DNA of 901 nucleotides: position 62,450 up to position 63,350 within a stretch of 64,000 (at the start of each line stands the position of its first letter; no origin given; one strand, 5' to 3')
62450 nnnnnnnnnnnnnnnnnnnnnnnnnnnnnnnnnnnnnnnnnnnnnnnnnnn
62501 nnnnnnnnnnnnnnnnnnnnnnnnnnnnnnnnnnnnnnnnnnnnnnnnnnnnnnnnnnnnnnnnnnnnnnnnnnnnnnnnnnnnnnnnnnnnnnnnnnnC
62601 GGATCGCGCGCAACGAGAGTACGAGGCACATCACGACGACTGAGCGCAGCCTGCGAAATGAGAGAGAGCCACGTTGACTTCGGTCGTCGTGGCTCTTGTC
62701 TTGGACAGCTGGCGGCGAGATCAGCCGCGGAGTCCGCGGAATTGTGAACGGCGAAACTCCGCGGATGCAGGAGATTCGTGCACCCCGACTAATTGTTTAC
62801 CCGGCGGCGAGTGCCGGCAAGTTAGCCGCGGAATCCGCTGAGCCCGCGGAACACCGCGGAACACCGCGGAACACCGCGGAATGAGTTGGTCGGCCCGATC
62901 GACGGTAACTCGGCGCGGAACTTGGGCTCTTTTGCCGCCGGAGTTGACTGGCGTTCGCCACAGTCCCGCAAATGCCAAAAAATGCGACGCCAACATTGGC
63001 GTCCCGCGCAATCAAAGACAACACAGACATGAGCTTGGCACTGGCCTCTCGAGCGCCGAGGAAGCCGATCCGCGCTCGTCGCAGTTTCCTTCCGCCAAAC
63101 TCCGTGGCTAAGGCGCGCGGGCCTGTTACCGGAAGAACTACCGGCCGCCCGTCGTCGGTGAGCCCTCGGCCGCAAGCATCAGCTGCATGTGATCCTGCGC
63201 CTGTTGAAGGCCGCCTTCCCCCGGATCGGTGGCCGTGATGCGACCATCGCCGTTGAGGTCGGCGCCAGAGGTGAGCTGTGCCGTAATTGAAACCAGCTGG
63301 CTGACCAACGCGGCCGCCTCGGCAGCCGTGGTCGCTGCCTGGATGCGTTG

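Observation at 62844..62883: Helically phased tandem array: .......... x3 plus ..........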

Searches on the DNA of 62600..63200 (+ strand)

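Call 59: search_dna_similar(query=window:62700-63130:+, collection=plasmids, mode=distant, max_evalue=0.01, max_rows=15)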
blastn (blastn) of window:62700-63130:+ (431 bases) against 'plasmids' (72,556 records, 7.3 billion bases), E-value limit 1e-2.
No match.

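Call 82: search_rna_families(source=window, start=62600, end=63200, threshold=evalue, max_evalue=1)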
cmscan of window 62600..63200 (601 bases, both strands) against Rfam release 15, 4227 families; matches with E-value up to 1: 1.
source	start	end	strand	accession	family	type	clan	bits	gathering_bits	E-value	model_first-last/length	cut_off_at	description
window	63025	63070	+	RF01119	sR32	Gene; snRNA; snoRNA; CD-box;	-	12.8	40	0.73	1-57/57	no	Small nucleolar RNA sR32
